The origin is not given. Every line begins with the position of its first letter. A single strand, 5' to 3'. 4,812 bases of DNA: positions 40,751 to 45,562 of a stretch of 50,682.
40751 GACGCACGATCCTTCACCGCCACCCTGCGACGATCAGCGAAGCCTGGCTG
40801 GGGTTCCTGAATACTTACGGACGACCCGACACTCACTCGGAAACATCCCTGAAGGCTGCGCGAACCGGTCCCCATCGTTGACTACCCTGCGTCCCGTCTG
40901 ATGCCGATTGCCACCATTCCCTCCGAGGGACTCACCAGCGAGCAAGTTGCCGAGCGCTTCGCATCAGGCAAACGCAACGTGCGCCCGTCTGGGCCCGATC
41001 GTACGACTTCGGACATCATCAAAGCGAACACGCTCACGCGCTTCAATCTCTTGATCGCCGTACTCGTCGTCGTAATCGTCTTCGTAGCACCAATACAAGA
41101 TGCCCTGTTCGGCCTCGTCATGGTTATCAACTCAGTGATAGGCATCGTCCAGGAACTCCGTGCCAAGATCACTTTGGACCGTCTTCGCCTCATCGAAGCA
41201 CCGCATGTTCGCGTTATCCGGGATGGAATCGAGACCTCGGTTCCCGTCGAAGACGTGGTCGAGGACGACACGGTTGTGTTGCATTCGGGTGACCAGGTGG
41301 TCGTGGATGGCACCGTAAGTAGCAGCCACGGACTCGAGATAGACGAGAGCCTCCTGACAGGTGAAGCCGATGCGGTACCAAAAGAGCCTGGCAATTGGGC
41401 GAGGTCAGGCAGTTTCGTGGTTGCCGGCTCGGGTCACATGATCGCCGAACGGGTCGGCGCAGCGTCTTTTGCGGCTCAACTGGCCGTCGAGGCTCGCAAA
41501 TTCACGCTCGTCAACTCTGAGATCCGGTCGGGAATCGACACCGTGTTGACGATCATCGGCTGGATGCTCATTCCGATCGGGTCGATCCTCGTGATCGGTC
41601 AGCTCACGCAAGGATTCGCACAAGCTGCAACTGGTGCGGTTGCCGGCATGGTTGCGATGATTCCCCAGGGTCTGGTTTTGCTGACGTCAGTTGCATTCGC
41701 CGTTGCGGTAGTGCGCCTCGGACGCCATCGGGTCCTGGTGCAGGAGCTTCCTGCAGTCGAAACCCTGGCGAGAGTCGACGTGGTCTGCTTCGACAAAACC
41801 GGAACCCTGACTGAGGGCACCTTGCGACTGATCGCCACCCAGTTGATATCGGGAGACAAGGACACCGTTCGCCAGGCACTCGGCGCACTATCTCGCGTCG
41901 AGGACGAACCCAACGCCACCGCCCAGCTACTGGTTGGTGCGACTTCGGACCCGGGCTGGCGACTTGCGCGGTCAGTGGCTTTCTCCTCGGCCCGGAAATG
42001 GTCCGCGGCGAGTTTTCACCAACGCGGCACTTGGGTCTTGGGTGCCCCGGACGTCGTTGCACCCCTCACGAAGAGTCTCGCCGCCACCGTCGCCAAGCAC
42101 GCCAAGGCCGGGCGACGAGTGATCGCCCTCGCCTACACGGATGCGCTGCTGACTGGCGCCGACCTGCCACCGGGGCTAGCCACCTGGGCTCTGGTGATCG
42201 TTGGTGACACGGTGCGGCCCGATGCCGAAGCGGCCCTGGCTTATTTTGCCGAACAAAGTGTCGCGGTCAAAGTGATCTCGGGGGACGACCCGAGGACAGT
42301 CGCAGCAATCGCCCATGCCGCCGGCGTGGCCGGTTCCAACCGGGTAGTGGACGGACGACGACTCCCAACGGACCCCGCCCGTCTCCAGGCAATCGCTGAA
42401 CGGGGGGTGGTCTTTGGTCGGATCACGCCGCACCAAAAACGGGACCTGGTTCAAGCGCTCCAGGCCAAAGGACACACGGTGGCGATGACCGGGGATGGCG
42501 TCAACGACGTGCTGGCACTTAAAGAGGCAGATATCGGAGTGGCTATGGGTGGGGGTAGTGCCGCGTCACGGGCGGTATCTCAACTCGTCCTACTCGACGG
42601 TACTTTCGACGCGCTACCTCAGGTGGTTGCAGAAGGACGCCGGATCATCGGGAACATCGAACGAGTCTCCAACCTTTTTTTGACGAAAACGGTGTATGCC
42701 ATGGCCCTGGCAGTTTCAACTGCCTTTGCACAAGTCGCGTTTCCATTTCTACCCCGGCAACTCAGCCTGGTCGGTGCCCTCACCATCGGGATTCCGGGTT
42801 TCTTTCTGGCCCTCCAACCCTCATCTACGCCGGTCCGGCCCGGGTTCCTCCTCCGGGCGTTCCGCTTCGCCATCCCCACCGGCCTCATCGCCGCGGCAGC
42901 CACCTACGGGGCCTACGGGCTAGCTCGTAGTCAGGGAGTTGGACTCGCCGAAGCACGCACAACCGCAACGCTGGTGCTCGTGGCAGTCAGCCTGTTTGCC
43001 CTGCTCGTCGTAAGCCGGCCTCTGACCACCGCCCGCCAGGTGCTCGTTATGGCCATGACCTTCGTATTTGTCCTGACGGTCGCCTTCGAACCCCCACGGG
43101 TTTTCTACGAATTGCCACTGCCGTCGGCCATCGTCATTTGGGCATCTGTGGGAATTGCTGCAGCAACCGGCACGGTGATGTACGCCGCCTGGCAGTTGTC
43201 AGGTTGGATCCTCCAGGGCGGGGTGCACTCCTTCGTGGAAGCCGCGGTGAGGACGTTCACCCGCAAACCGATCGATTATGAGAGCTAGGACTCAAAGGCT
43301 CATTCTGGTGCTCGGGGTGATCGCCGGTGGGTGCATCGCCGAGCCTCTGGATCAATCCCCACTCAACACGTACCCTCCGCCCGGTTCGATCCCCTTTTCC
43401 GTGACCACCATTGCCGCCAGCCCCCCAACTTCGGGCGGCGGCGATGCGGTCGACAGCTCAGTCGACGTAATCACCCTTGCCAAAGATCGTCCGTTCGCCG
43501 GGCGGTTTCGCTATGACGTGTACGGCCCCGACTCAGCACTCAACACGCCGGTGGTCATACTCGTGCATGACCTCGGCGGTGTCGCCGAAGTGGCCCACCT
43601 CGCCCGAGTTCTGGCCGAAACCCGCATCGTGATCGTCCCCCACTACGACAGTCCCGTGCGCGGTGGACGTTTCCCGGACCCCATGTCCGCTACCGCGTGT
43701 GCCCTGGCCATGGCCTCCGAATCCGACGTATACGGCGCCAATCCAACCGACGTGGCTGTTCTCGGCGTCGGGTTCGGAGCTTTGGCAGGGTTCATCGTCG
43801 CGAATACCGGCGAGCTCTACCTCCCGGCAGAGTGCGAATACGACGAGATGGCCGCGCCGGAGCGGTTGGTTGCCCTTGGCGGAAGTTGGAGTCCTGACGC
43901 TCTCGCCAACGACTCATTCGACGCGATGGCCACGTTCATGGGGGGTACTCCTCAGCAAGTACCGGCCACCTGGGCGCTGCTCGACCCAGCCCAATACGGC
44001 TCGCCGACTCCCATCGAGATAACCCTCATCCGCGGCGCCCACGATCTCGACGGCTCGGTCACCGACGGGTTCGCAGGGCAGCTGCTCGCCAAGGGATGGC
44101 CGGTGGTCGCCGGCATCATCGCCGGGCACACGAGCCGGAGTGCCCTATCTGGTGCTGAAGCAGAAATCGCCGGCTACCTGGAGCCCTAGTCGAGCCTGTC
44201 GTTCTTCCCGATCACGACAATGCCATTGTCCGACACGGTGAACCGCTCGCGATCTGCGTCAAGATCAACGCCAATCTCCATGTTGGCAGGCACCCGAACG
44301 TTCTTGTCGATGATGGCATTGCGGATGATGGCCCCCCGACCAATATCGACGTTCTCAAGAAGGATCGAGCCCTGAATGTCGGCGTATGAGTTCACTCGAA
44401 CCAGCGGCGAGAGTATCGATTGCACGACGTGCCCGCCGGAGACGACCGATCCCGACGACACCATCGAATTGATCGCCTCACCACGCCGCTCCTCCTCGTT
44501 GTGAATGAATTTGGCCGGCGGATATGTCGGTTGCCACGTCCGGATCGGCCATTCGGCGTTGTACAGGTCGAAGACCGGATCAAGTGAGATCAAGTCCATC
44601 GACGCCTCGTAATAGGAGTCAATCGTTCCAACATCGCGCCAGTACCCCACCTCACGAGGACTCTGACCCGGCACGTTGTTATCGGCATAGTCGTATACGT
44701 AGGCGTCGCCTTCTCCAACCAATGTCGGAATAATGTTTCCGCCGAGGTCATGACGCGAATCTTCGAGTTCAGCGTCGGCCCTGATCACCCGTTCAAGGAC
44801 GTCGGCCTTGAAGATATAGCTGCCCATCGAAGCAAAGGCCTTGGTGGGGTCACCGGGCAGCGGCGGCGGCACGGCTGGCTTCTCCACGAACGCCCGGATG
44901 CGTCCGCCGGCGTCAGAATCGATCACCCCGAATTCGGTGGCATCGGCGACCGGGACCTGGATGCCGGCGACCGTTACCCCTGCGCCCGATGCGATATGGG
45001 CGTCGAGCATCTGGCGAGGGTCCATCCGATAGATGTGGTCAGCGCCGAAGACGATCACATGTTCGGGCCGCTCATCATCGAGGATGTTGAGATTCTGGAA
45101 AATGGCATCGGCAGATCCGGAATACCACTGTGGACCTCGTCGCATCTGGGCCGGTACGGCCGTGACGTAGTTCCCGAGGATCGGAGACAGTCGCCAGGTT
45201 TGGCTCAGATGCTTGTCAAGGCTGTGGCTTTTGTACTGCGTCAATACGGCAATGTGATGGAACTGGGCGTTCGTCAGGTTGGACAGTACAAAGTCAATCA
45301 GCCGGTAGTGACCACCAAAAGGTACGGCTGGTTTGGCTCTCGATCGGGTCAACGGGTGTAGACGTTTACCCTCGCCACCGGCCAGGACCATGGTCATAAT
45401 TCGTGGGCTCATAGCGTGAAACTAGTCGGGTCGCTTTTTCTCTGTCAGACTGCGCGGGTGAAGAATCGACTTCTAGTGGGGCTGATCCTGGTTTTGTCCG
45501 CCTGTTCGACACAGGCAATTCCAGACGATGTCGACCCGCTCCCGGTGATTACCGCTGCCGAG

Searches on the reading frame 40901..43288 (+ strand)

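Call 9: search_protein_families(library=pfam, proteins=[window:40901-43288:+])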
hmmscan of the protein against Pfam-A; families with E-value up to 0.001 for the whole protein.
window:40901-43288:+ (795 aa): 4 families
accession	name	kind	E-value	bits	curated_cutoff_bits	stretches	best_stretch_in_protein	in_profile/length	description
PF00122.25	E1-E2_ATPase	-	8.5e-35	120.3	28.1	1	100-276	4-181/181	E1-E2 ATPase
PF00702.32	Hydrolase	-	1.1e-18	68.8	26.4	1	292-544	1-191/191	haloacid dehalogenase-like hydrolase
PF19549.4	DUF6072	-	0.00031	21.3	27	1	212-274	9-70/129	Family of unknown function (DUF6072)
PF08282.18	Hydrolase_3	-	0.00087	19.5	20.9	0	515-565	194-244/255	haloacid dehalogenase-like hydrolase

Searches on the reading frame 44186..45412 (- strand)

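Call 42: search_protein_families(library=pfam, proteins=[window:44186-45412:-], max_evalue=0.01)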
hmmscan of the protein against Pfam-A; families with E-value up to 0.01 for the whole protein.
window:44186-45412:- (408 aa): 6 families
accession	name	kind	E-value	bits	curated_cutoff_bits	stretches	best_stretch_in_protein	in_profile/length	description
PF00483.29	NTP_transferase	-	1.2e-64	218.6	21.2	1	7-274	2-242/245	Nucleotidyl transferase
PF24894.1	Hexapep_GlmU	-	2.5e-41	140.4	23.3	1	298-401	1-104/104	GlmU-like, C-terminal hexapeptide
PF25247.1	LbH_GLGC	-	1.3e-07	32.1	27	1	354-405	73-128/135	GLGC left-handed parallel beta-helix domain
PF12804.13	NTP_transf_3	-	1.4e-06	29.1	27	1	8-149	2-121/160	MobA-like NTP transferase domain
PF25084.1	LbH_EIF2B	-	1.8e-06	28.3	54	1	317-380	23-87/105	EIF2B subunit epsilon LbH domain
PF07959.18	Fucose_pyrophosphorylase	-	6.7e-06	25.7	34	1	322-379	280-340/418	Fucose pyrophosphorylase domain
